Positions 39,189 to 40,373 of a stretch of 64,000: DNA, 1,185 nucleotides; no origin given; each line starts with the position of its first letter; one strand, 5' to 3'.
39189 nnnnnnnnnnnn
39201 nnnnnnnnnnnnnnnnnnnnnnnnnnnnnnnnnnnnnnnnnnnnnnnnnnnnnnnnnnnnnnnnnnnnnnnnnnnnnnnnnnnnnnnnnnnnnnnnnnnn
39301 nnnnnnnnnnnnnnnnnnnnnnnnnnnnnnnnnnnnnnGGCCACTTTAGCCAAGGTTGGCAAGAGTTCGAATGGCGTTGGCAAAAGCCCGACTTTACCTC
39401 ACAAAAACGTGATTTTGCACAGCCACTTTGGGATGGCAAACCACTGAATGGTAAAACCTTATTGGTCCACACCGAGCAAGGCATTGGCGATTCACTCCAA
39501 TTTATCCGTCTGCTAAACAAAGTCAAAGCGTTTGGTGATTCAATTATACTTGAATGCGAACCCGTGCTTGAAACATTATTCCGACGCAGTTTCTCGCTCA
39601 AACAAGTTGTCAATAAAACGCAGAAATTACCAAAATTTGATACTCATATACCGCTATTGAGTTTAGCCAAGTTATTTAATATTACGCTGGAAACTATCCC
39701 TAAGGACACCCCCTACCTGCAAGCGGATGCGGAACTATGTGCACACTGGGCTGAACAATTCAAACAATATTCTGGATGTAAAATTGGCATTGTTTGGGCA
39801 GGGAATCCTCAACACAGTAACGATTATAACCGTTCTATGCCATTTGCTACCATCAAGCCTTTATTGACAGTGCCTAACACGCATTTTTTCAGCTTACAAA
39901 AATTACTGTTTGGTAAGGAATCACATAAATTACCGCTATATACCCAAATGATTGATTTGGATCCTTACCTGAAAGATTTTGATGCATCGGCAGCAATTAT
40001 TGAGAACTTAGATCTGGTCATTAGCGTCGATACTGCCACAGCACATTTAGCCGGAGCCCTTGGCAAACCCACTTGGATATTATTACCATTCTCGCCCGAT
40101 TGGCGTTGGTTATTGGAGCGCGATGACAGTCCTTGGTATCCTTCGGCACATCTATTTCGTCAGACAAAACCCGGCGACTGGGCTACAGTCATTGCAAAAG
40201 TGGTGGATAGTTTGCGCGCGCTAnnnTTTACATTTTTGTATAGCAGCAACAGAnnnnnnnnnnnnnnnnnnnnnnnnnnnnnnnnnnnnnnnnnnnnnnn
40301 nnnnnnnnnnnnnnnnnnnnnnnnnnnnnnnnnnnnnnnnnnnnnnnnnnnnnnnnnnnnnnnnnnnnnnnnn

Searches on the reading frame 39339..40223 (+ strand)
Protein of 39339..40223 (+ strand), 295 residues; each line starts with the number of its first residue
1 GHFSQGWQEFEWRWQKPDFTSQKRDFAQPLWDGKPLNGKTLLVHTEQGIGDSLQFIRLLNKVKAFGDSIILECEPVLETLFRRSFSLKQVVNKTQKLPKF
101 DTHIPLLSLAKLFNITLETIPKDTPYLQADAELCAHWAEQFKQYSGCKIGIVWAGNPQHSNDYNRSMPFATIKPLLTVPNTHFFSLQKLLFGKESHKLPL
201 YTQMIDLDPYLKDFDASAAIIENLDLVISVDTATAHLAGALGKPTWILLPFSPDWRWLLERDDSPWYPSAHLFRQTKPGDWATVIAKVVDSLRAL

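Call 8: search_protein_families(library=pfam, proteins=[window:39339-40223:+], max_evalue=1)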
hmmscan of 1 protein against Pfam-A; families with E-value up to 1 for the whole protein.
seq(295 aa): 2 families
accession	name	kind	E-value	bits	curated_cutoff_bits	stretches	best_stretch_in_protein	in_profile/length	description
PF01075.23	Glyco_transf_9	-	5.9e-05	22.9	22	1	214-245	174-205/247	Glycosyltransferase family 9 (heptosyltransferase)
PF25040.1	BLTP1_C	-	0.19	8.9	23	1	126-244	1543-1661/1938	BLTP1-like family C-terminal region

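Call 23: find_homologous_proteins(query=window:39339-40223:+)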
Query seq(295 aa) (295 aa): 7227 proteins with E <= 0.001 among 8000 candidates; the best 120 are listed.
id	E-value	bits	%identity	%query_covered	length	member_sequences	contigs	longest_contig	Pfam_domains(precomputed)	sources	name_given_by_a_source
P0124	9.8e-104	365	44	99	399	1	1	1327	PF01075.24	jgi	jgi:hypothetical protein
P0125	4.1e-95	337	50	100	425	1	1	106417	PF13431.13,PF23914.2,PF13414.13,PF13176.13,PF13428.13,PF13374.13,PF07721.21,PF14559.13,PF13371.13,PF00515.35,PF12895.14,PF13424.13,PF13432.13,PF13181.13,PF01075.24,PF07719.24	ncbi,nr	ncbi:MAG: glycosyltransferase family protein [Hyphomicrobiales bacterium]|nr:glycosyltransferase fam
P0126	1.2e-92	329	51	99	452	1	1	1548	PF13431.13,PF23914.2,PF13414.13,PF13176.13,PF13428.13,PF13374.13,PF07721.21,PF14559.13,PF24575.2,PF00515.35,PF12895.14,PF13424.13,PF13432.13,PF13181.13,PF07719.24,PF13174.13,PF20308.5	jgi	jgi:Tfp pilus assembly protein PilF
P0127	1.7e-91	325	49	100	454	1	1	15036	PF13431.13,PF23914.2,PF13414.13,PF13176.13,PF13428.13,PF13374.13,PF07721.21,PF14559.13,PF24575.2,PF13371.13,PF00515.35,PF13424.13,PF13432.13,PF13181.13,PF01075.24,PF14561.13,PF07719.24,PF13174.13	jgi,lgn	-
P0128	5.1e-91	323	50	100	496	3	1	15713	PF13431.13,PF23914.2,PF13414.13,PF13176.13,PF13428.13,PF13374.13,PF14559.13,PF24575.2,PF13371.13,PF00515.35,PF13424.13,PF21033.5,PF13432.13,PF13181.13,PF14561.13,PF07719.24,PF13174.13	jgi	jgi:Tfp pilus assembly protein PilF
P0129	7.5e-91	323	51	98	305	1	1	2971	PF01075.24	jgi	jgi:Glycosyltransferase family 9 (heptosyltransferase)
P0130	9.1e-91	322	50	99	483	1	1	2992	PF13431.13,PF23914.2,PF13414.13,PF13176.13,PF13428.13,PF13374.13,PF14559.13,PF24575.2,PF00515.35,PF12895.14,PF13424.13,PF13432.13,PF13181.13,PF01075.24,PF07719.24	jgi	jgi:Flp pilus assembly protein TadD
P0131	1.0e-90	322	52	99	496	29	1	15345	PF25063.1,PF13431.13,PF25060.1,PF13414.13,PF13176.13,PF13428.13,PF13374.13,PF07721.21,PF14559.13,PF00515.35,PF13424.13,PF13432.13,PF13181.13,PF01075.24,PF07719.24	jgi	-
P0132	2.4e-90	321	50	99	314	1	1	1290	-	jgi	-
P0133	7.5e-90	319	49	99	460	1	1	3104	PF25063.1,PF13431.13,PF23914.2,PF13414.13,PF13176.13,PF13428.13,PF13374.13,PF07721.21,PF14559.13,PF24575.2,PF13371.13,PF17874.8,PF00515.35,PF12895.14,PF13424.13,PF13432.13,PF13181.13,PF01075.24,PF07719.24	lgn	-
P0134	8.6e-90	319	49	99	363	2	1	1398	PF14559.13,PF13431.13,PF13414.13,PF00515.35,PF13432.13,PF13181.13,PF01075.24,PF07719.24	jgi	jgi:hypothetical protein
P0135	1.2e-89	319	49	99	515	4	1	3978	PF03704.24,PF25060.1,PF13414.13,PF23558.2,PF13374.13,PF07721.21,PF24575.2,PF00515.35,PF13424.13,PF01075.24,PF07719.24,PF13174.13,PF20308.5,PF25063.1,PF14853.13,PF13431.13,PF23914.2,PF13176.13,PF13428.13,PF25064.2,PF14559.13,PF13371.13,PF12895.14,PF21033.5,PF13432.13,PF13181.13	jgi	-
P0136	1.3e-89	319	48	99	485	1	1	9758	PF13431.13,PF23914.2,PF13414.13,PF13176.13,PF13428.13,PF13374.13,PF14559.13,PF24575.2,PF00515.35,PF13424.13,PF13432.13,PF13181.13,PF07719.24,PF13174.13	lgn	-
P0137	1.8e-89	318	51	99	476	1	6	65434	PF13431.13,PF13414.13,PF13176.13,PF13428.13,PF13374.13,PF14559.13,PF00515.35,PF13424.13,PF13432.13,PF13181.13,PF01075.24,PF07719.24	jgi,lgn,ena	jgi:tetratricopeptide (TPR) repeat protein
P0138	1.4e-88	315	47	100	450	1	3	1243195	PF13431.13,PF23914.2,PF13414.13,PF13176.13,PF13428.13,PF14559.13,PF24575.2,PF13371.13,PF00515.35,PF12895.14,PF13424.13,PF13432.13,PF13429.13,PF13181.13,PF07719.24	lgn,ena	-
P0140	2.0e-88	315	49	99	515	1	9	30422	PF13431.13,PF23914.2,PF07720.19,PF13414.13,PF13176.13,PF13428.13,PF13374.13,PF07721.21,PF14559.13,PF24575.2,PF13371.13,PF17874.8,PF00515.35,PF12895.14,PF13424.13,PF21033.5,PF13432.13,PF13181.13,PF01075.24,PF07719.24,PF13174.13,PF20308.5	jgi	jgi:Flp pilus assembly protein TadD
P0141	2.7e-88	314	48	99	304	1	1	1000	PF01075.24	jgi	jgi:hypothetical protein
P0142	3.1e-88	314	50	99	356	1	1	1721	PF13431.13,PF13414.13,PF00515.35,PF01075.24,PF07719.24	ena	-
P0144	6.2e-88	313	49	99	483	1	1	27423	PF13431.13,PF23914.2,PF13414.13,PF13176.13,PF13428.13,PF13374.13,PF14559.13,PF24575.2,PF00515.35,PF12895.14,PF13424.13,PF13432.13,PF13181.13,PF01075.24,PF07719.24,PF13174.13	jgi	jgi:Flp pilus assembly protein TadD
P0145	7.0e-88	313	47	98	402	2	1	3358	PF13431.13,PF13414.13,PF13176.13,PF13428.13,PF13374.13,PF14559.13,PF13371.13,PF00515.35,PF13424.13,PF13432.13,PF13181.13,PF01075.24,PF07719.24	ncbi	ncbi:MAG: tetratricopeptide repeat protein [Burkholderiales bacterium]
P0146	7.5e-88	313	50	98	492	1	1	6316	PF03704.24,PF13431.13,PF23914.2,PF07720.19,PF13414.13,PF13176.13,PF13428.13,PF13374.13,PF07721.21,PF14559.13,PF24575.2,PF13371.13,PF17874.8,PF00515.35,PF12895.14,PF13424.13,PF21033.5,PF13432.13,PF13181.13,PF01075.24,PF07719.24,PF13174.13,PF20308.5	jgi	jgi:tetratricopeptide (TPR) repeat protein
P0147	8.1e-88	313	50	99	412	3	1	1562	PF13431.13,PF13414.13,PF13176.13,PF13428.13,PF13374.13,PF14559.13,PF24575.2,PF00515.35,PF13424.13,PF13432.13,PF13181.13,PF01075.24,PF07719.24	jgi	-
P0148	8.5e-88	313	41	99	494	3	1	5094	PF14559.13,PF13432.13,PF13428.13,PF01075.24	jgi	jgi:hypothetical protein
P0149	1.3e-87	312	52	98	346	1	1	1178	PF13414.13,PF00515.35,PF13432.13,PF01075.24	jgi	jgi:hypothetical protein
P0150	1.8e-87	312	48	99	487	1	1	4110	PF25063.1,PF13431.13,PF23914.2,PF13414.13,PF13176.13,PF13428.13,PF04733.21,PF25064.2,PF13374.13,PF07721.21,PF14559.13,PF24575.2,PF13371.13,PF17874.8,PF00515.35,PF12895.14,PF13424.13,PF21033.5,PF13432.13,PF13181.13,PF01075.24,PF07719.24,PF13174.13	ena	-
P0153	2.9e-87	311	49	95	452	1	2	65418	PF13431.13,PF23914.2,PF13414.13,PF13176.13,PF13428.13,PF14559.13,PF13371.13,PF00515.35,PF12895.14,PF13424.13,PF13432.13,PF13181.13,PF01075.24,PF07719.24,PF13174.13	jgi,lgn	jgi:hypothetical protein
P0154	3.3e-87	311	49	100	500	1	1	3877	PF13431.13,PF23914.2,PF13414.13,PF13176.13,PF13428.13,PF13374.13,PF14559.13,PF24575.2,PF13371.13,PF00515.35,PF12895.14,PF13424.13,PF13432.13,PF13429.13,PF13181.13,PF01075.24,PF07719.24,PF13174.13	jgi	jgi:Flp pilus assembly protein TadD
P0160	4.5e-87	310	48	99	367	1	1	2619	PF14559.13,PF13431.13,PF13414.13,PF13371.13,PF00515.35,PF13424.13,PF13432.13,PF13428.13,PF13181.13,PF01075.24,PF07719.24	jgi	jgi:hypothetical protein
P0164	1.6e-86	308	49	99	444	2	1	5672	PF13431.13,PF23914.2,PF13414.13,PF13176.13,PF13428.13,PF13374.13,PF07721.21,PF14559.13,PF24575.2,PF13371.13,PF00515.35,PF13424.13,PF13432.13,PF13181.13,PF01075.24,PF07719.24,PF13174.13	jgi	jgi:hypothetical protein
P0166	1.9e-86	308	50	100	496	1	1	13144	PF13431.13,PF23914.2,PF13414.13,PF13176.13,PF13428.13,PF13374.13,PF14559.13,PF00515.35,PF12895.14,PF13424.13,PF21033.5,PF13432.13,PF13181.13,PF01075.24,PF07719.24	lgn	-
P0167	2.6e-86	308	48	99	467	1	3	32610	PF13431.13,PF13414.13,PF13176.13,PF13428.13,PF13374.13,PF07721.21,PF14559.13,PF24575.2,PF00515.35,PF13424.13,PF13432.13,PF13181.13,PF01075.24,PF07719.24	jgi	jgi:tetratricopeptide (TPR) repeat protein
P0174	1.4e-85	305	49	100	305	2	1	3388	PF01075.24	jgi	jgi:hypothetical protein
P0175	1.4e-85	305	48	97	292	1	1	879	PF01075.24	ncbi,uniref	ncbi:MAG: glycosyltransferase family 9 protein, partial [Oceanicoccus sp.]|uniref:glycosyltransferas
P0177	1.5e-85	305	48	100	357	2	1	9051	PF13431.13,PF13414.13,PF01075.24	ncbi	-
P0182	4.3e-85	304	48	99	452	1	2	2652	PF13431.13,PF23914.2,PF13414.13,PF13176.13,PF13428.13,PF13374.13,PF14559.13,PF13371.13,PF00515.35,PF12895.14,PF13424.13,PF13432.13,PF13181.13,PF01075.24,PF07719.24,PF13174.13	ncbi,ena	-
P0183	4.7e-85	304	46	100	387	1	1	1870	PF14559.13,PF13431.13,PF13414.13,PF00515.35,PF13424.13,PF13176.13,PF13432.13,PF13428.13,PF13181.13,PF01075.24,PF07719.24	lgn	-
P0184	4.7e-85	304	48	100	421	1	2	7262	PF14559.13,PF24575.2,PF13431.13,PF23914.2,PF13414.13,PF00515.35,PF13432.13,PF13428.13,PF13181.13,PF01075.24,PF07719.24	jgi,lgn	-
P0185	5.0e-85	304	46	100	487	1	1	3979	PF25063.1,PF13431.13,PF23914.2,PF13414.13,PF13176.13,PF12569.15,PF13428.13,PF13374.13,PF07721.21,PF14559.13,PF24575.2,PF13371.13,PF00515.35,PF12895.14,PF13424.13,PF13432.13,PF13181.13,PF01075.24,PF07719.24,PF13174.13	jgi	jgi:tetratricopeptide (TPR) repeat protein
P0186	5.4e-85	303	47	99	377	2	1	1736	PF00515.35,PF01075.24,PF07719.24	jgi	-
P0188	7.0e-85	303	48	99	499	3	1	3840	PF13431.13,PF23914.2,PF13414.13,PF13176.13,PF13428.13,PF13374.13,PF07721.21,PF14559.13,PF24575.2,PF13371.13,PF00515.35,PF13424.13,PF21033.5,PF13432.13,PF13181.13,PF01075.24,PF07719.24,PF13174.13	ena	-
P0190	9.3e-85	303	49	98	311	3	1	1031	PF01075.24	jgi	jgi:hypothetical protein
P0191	1.0e-84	303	47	97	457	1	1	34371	PF13431.13,PF13414.13,PF13176.13,PF13428.13,PF25064.2,PF13374.13,PF14559.13,PF13371.13,PF00515.35,PF12895.14,PF13424.13,PF13432.13,PF13181.13,PF01075.24,PF07719.24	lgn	-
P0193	1.8e-84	302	47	99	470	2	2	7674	PF13431.13,PF23914.2,PF13414.13,PF13176.13,PF13428.13,PF13374.13,PF14559.13,PF13371.13,PF00515.35,PF13424.13,PF13432.13,PF13181.13,PF01075.24,PF07719.24,PF13174.13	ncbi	-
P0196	4.6e-84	300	48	100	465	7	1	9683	PF14559.13,PF13431.13,PF13414.13,PF00515.35,PF13424.13,PF13432.13,PF13428.13,PF13181.13,PF01075.24,PF07719.24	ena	-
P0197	4.8e-84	300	47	99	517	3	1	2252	PF03704.24,PF13431.13,PF23914.2,PF13414.13,PF13176.13,PF13428.13,PF13374.13,PF14559.13,PF24575.2,PF13371.13,PF00515.35,PF12895.14,PF13424.13,PF21033.5,PF13432.13,PF13181.13,PF01075.24,PF07719.24,PF13174.13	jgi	jgi:tetratricopeptide (TPR) repeat protein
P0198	6.9e-84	300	49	99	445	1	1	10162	PF13431.13,PF23914.2,PF13414.13,PF13176.13,PF13428.13,PF13374.13,PF14559.13,PF13371.13,PF00515.35,PF13424.13,PF21033.5,PF13432.13,PF13181.13,PF01075.24,PF07719.24,PF10373.16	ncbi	ncbi:MAG: tetratricopeptide repeat protein, partial [Candidatus Scalindua sp.]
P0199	7.0e-84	300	49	99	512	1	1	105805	PF13431.13,PF13414.13,PF13176.13,PF13428.13,PF13374.13,PF14559.13,PF24575.2,PF00515.35,PF13424.13,PF13432.13,PF13181.13,PF01075.24,PF07719.24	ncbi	-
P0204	1.2e-83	299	46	99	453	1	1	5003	PF13431.13,PF23914.2,PF13414.13,PF13176.13,PF13428.13,PF14559.13,PF00515.35,PF12895.14,PF13424.13,PF13432.13,PF13181.13,PF01075.24,PF07719.24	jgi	jgi:tetratricopeptide (TPR) repeat protein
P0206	1.4e-83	299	47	99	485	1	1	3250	PF13431.13,PF23914.2,PF13414.13,PF13176.13,PF12569.15,PF13428.13,PF04733.21,PF13374.13,PF14559.13,PF13371.13,PF00515.35,PF13424.13,PF21033.5,PF13432.13,PF13181.13,PF01075.24,PF07719.24,PF13174.13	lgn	-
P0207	1.5e-83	299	45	100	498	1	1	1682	PF25063.1,PF13431.13,PF23914.2,PF25062.2,PF13414.13,PF13176.13,PF13428.13,PF13374.13,PF14559.13,PF24575.2,PF13371.13,PF00515.35,PF12895.14,PF13424.13,PF21033.5,PF13432.13,PF13181.13,PF01075.24,PF07719.24,PF13174.13,PF20308.5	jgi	jgi:tetratricopeptide (TPR) repeat protein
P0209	2.0e-83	298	47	100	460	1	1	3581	PF25063.1,PF13431.13,PF23914.2,PF13414.13,PF13176.13,PF13428.13,PF13374.13,PF14559.13,PF13371.13,PF00515.35,PF12895.14,PF13424.13,PF13432.13,PF13181.13,PF01075.24,PF07719.24,PF13174.13,PF20308.5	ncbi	-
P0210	2.2e-83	298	49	99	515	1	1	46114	PF13431.13,PF23914.2,PF13414.13,PF13176.13,PF13428.13,PF13374.13,PF07721.21,PF14559.13,PF24575.2,PF13371.13,PF00515.35,PF12895.14,PF13424.13,PF21033.5,PF13432.13,PF13181.13,PF01075.24,PF07719.24,PF13174.13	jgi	jgi:Flp pilus assembly protein TadD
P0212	2.3e-83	298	48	99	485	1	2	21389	PF13431.13,PF23914.2,PF13414.13,PF13176.13,PF13428.13,PF13374.13,PF14559.13,PF24575.2,PF00515.35,PF12895.14,PF13424.13,PF13432.13,PF13181.13,PF01075.24,PF07719.24,PF13174.13,PF20308.5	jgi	jgi:Flp pilus assembly protein TadD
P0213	2.4e-83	298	46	99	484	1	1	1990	PF09976.16,PF16068.11,PF25060.1,PF13414.13,PF12569.15,PF13374.13,PF24575.2,PF00515.35,PF13424.13,PF01075.24,PF07719.24,PF13174.13,PF25063.1,PF14853.13,PF13431.13,PF23914.2,PF13176.13,PF13428.13,PF25064.2,PF14559.13,PF10516.16,PF13371.13,PF17874.8,PF12895.14,PF21033.5,PF13432.13,PF13181.13,PF10373.16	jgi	jgi:Flp pilus assembly protein TadD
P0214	2.5e-83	298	48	100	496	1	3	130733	PF13431.13,PF13414.13,PF13176.13,PF13428.13,PF13374.13,PF07721.21,PF14559.13,PF13371.13,PF00515.35,PF13424.13,PF13432.13,PF13181.13,PF01239.29,PF01075.24,PF07719.24,PF13174.13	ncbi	ncbi:MAG: tetratricopeptide repeat protein [Alphaproteobacteria bacterium]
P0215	2.6e-83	298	47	100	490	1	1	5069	PF13431.13,PF23914.2,PF13414.13,PF13176.13,PF13428.13,PF13374.13,PF14559.13,PF13371.13,PF00515.35,PF12895.14,PF13424.13,PF13432.13,PF13181.13,PF01075.24,PF07719.24,PF13174.13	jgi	-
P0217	3.1e-83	298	47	100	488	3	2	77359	PF13431.13,PF23914.2,PF13414.13,PF13176.13,PF13428.13,PF13374.13,PF07721.21,PF14559.13,PF24575.2,PF13371.13,PF00515.35,PF12895.14,PF13424.13,PF13432.13,PF13181.13,PF01075.24,PF07719.24,PF13174.13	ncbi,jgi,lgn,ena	jgi:Flp pilus assembly protein TadD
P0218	3.3e-83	298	47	100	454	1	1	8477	PF13431.13,PF13414.13,PF13176.13,PF13428.13,PF13374.13,PF14559.13,PF13371.13,PF00515.35,PF13424.13,PF13432.13,PF13181.13,PF01075.24,PF07719.24,PF13174.13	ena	-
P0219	3.4e-83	298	49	93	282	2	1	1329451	PF01075.24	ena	-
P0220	3.6e-83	297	47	99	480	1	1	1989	PF13431.13,PF23914.2,PF13414.13,PF13176.13,PF13428.13,PF13374.13,PF14559.13,PF24575.2,PF13371.13,PF00515.35,PF13424.13,PF13432.13,PF13181.13,PF01075.24,PF07719.24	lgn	-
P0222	4.2e-83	297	49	100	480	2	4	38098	PF13431.13,PF23914.2,PF13414.13,PF13176.13,PF13428.13,PF13374.13,PF07721.21,PF14559.13,PF24575.2,PF13371.13,PF00515.35,PF13424.13,PF13432.13,PF13181.13,PF01075.24,PF07719.24,PF13174.13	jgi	jgi:Flp pilus assembly protein TadD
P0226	4.4e-83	297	45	99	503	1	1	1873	PF13431.13,PF23914.2,PF13414.13,PF13176.13,PF13428.13,PF13374.13,PF14559.13,PF24575.2,PF13371.13,PF00515.35,PF13424.13,PF13432.13,PF13181.13,PF01075.24,PF07719.24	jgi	jgi:Flp pilus assembly protein TadD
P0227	5.0e-83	297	47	99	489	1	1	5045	PF25063.1,PF13431.13,PF23914.2,PF13414.13,PF13176.13,PF13428.13,PF13374.13,PF14559.13,PF24575.2,PF00515.35,PF12895.14,PF13424.13,PF13432.13,PF13181.13,PF01075.24,PF07719.24,PF13174.13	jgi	-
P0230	8.0e-83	296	50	99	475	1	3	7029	PF13414.13,PF13176.13,PF13428.13,PF13374.13,PF07721.21,PF14559.13,PF24575.2,PF00515.35,PF13424.13,PF13432.13,PF13181.13,PF01075.24,PF07719.24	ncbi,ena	-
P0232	9.9e-83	296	47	99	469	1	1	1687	PF14559.13,PF24575.2,PF13431.13,PF13414.13,PF00515.35,PF13424.13,PF13432.13,PF13428.13,PF13181.13,PF01075.24,PF07719.24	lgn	-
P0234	1.1e-82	296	48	98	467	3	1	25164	PF13431.13,PF23914.2,PF25060.1,PF13414.13,PF13176.13,PF13428.13,PF04733.21,PF13374.13,PF07721.21,PF14559.13,PF24575.2,PF13371.13,PF17874.8,PF00515.35,PF13424.13,PF21033.5,PF13432.13,PF13181.13,PF01075.24,PF07719.24,PF13174.13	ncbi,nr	ncbi:MAG: glycosyltransferase family 41 protein [Rhodospirillales bacterium]|nr:glycosyltransferase 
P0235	1.1e-82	296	47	99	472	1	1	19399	PF13431.13,PF13414.13,PF13176.13,PF13428.13,PF07721.21,PF14559.13,PF00515.35,PF13424.13,PF13432.13,PF13181.13,PF01075.24,PF07719.24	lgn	-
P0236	1.1e-82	296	49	99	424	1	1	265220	PF13431.13,PF13414.13,PF13176.13,PF13428.13,PF13374.13,PF07721.21,PF14559.13,PF24575.2,PF13371.13,PF00515.35,PF13424.13,PF13432.13,PF13181.13,PF01075.24,PF07719.24,PF13174.13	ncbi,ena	-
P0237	1.1e-82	296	49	99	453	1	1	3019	PF14559.13,PF13431.13,PF13414.13,PF00515.35,PF13424.13,PF13432.13,PF13181.13,PF01075.24,PF07719.24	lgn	-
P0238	1.1e-82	296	49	99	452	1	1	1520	PF14559.13,PF13431.13,PF13414.13,PF00515.35,PF13424.13,PF13176.13,PF13432.13,PF13428.13,PF13181.13,PF01075.24,PF07719.24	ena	-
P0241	2.3e-82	295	46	99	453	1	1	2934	PF13431.13,PF13414.13,PF13428.13,PF13374.13,PF07721.21,PF14559.13,PF00515.35,PF13424.13,PF13432.13,PF13181.13,PF01075.24,PF07719.24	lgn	-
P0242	3.2e-82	294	48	99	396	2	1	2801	PF13431.13,PF13414.13,PF00515.35,PF13424.13,PF13432.13,PF13181.13,PF01075.24,PF07719.24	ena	-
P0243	3.5e-82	294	48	99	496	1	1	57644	PF13431.13,PF13414.13,PF13176.13,PF13428.13,PF13374.13,PF14559.13,PF24575.2,PF00515.35,PF12895.14,PF13424.13,PF13432.13,PF13181.13,PF01075.24,PF07719.24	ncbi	-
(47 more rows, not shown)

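Call 30: search_solved_structures(query=window:39339-40223:+, max_evalue=1)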
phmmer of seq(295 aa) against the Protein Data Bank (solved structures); distinct sequences matched with E-value up to 1: 1.
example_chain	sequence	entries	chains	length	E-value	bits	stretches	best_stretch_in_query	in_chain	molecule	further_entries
2ig3_A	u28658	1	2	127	0.43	13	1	100-191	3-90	Group III truncated haemoglobin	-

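Call 45: predict_structure(alignment_id=A2)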
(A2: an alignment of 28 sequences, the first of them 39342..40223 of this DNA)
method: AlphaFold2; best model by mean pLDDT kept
length: 294 residues; sequences in the alignment: 28
mean_pLDDT: 87.7   pTM: 0.89
mean pLDDT of the five models: 87.7, 87.3, 86.7, 86.1, 85.6
residues with pLDDT >= 90: 189; 70-90: 70; 50-70: 31; < 50: 4
segments of 3 or more residues with pLDDT < 50: 1-4
pLDDT, mean of each block of 10 residues (from residue 1): 51 55 80 93 90 94 90 97 95 95 91 87 95 98 96 79 83 93 89 68 89 97 97 96 95 71 89 92 96 93
secondary structure, 60 per line:
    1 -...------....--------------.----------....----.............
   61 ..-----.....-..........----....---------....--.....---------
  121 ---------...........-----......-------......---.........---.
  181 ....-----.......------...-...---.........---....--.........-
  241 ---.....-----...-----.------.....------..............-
elements in order: H11-14 E40-43 H48-62 E68-72 H74-83 E88-91 E101-104 H107-111 H130-140 E146-151 H159-164 H168-176 E180-184 H190-196 E203-205 H213-221 E225-228 H231-239 E244-248 E269-273 H280-293
